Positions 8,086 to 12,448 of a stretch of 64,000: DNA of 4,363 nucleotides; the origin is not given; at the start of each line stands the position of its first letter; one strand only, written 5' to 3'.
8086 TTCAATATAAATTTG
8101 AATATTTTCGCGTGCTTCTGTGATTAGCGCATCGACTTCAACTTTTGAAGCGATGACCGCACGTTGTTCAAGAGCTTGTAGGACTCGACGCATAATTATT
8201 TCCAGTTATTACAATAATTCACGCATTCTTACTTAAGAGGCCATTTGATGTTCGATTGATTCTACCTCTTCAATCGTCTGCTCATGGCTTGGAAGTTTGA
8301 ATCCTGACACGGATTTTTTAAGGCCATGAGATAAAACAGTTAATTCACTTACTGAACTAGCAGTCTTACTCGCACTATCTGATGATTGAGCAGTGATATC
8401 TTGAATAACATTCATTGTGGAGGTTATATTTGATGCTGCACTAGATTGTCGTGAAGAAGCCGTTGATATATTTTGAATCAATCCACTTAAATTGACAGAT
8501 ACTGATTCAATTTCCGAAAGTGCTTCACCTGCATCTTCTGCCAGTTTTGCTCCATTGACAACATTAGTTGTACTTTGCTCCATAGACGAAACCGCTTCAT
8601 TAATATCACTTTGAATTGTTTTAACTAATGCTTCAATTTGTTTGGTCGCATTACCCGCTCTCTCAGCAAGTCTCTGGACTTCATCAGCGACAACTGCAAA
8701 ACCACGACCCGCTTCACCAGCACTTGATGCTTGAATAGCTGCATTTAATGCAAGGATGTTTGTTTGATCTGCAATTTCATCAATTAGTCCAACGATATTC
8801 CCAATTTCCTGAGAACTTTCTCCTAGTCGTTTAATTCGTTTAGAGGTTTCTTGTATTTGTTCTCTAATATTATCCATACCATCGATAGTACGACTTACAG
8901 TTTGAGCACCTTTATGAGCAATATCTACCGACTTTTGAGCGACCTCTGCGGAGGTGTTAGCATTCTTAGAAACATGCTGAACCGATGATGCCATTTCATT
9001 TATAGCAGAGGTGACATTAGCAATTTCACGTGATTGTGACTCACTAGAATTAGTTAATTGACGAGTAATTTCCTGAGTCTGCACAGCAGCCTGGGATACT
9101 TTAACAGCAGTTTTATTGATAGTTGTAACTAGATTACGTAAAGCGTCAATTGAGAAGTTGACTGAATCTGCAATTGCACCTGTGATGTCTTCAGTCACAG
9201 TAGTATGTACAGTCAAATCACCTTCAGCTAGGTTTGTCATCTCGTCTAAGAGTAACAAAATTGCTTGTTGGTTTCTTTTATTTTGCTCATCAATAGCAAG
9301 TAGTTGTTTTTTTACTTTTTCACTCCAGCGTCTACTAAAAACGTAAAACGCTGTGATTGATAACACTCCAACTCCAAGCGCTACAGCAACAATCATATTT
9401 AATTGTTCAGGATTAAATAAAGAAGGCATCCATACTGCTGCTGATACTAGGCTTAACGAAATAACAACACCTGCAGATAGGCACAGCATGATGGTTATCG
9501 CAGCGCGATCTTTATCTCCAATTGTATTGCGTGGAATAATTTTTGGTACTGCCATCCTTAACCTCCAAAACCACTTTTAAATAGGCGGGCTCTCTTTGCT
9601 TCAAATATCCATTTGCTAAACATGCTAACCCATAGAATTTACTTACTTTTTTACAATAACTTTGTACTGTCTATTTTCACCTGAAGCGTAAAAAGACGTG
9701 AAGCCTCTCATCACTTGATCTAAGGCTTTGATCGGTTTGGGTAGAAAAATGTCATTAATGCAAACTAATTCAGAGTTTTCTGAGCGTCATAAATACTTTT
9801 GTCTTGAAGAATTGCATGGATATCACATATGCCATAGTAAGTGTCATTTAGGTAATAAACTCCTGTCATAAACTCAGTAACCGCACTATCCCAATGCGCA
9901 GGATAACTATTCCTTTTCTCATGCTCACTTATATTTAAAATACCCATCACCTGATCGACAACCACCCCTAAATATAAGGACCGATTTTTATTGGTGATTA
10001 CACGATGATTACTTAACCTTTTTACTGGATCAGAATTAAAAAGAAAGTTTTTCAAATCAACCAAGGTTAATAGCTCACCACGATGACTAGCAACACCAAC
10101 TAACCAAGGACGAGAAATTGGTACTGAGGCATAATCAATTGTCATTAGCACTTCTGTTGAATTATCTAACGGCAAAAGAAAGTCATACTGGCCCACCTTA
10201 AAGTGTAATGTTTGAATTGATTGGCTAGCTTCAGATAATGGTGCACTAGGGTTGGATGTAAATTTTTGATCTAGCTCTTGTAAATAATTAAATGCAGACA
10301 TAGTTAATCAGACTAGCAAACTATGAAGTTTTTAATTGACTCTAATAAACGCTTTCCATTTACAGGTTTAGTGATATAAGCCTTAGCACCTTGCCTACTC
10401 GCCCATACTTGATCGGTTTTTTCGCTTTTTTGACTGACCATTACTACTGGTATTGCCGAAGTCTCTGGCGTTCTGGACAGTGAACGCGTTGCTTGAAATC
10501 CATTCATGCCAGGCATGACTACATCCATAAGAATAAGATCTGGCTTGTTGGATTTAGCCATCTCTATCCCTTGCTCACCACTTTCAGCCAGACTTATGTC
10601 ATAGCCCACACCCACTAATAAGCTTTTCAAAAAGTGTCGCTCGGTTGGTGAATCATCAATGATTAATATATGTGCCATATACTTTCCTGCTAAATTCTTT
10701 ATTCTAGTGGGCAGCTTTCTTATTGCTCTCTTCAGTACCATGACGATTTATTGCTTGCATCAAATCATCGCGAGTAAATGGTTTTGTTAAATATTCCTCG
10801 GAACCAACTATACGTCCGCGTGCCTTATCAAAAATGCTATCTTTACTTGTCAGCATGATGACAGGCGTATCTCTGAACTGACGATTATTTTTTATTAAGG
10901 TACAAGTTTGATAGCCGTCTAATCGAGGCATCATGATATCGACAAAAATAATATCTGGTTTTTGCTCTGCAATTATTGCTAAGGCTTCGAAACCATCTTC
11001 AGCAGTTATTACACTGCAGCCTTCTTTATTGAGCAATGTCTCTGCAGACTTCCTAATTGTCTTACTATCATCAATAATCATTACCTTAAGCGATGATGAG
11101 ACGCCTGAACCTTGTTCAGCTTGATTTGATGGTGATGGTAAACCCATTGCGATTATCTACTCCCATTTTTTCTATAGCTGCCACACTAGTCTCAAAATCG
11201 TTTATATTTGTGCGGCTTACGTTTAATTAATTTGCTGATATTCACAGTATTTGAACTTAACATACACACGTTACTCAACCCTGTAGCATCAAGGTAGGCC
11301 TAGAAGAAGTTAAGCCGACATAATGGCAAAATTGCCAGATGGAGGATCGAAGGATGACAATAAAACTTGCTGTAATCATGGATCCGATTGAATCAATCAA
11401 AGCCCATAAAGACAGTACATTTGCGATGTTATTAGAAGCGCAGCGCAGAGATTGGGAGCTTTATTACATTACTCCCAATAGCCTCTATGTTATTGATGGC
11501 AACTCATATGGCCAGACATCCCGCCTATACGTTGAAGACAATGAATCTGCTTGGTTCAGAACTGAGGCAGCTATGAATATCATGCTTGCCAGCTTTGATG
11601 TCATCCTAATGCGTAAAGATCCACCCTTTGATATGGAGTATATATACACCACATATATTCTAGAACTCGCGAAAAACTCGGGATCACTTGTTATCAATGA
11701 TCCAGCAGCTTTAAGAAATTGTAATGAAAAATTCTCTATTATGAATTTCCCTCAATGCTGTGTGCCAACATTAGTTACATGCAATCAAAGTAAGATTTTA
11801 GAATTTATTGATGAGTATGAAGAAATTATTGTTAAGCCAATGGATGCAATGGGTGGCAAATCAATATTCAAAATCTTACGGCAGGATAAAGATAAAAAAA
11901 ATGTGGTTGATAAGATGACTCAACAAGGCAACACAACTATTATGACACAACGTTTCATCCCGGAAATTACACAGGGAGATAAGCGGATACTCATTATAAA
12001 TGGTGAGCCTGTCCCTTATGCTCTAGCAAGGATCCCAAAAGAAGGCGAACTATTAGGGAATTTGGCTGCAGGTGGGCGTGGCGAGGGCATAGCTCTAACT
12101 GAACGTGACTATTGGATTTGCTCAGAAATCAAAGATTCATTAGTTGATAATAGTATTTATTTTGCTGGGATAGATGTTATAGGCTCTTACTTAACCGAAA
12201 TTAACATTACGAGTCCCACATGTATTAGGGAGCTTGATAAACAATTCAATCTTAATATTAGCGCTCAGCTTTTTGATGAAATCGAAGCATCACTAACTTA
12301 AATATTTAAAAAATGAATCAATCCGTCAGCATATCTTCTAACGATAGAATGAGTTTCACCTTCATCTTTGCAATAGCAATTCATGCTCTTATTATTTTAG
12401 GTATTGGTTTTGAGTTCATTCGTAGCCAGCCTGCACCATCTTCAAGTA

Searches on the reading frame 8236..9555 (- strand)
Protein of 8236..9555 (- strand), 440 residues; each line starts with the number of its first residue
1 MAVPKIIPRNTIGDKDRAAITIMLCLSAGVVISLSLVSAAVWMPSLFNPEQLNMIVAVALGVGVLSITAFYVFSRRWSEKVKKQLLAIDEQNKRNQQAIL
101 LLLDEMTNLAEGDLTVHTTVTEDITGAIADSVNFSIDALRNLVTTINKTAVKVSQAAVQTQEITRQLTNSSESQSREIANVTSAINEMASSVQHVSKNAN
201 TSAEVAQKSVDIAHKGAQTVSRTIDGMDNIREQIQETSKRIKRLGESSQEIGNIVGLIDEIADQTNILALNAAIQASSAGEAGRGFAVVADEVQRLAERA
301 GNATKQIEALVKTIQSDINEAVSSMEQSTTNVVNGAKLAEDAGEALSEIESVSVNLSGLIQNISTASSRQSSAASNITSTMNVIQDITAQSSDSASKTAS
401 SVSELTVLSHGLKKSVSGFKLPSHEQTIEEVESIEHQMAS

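Call 50: search_protein_families(library=pfam, proteins=[window:8236-9555:-], max_evalue=0.00001)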
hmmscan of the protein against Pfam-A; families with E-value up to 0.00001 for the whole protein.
window:8236-9555:- (440 aa): 1 family
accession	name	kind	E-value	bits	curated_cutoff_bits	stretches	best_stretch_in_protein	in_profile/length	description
PF00015.26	MCPsignal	-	9.2e-44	149.7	34.6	1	204-388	2-172/172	Methyl-accepting chemotaxis protein (MCP) signalling domain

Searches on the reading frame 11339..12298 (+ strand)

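Call 50: search_protein_families(library=pfam, proteins=[window:11339-12298:+], max_evalue=0.00001)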
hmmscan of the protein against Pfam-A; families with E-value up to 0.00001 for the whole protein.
window:11339-12298:+ (320 aa): 3 families
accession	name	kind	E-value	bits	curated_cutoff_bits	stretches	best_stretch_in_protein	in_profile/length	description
PF02955.21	GSH-S_ATP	-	1.7e-67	226.7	23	1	130-303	1-174/175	Prokaryotic glutathione synthetase, ATP-grasp domain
PF02951.20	GSH-S_N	-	5.5e-45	152.7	21.3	1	8-126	1-119/119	Prokaryotic glutathione synthetase, N-terminal domain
PF08443.16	RimK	-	3.3e-12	46.8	21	1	146-315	23-188/188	RimK-like ATP-grasp domain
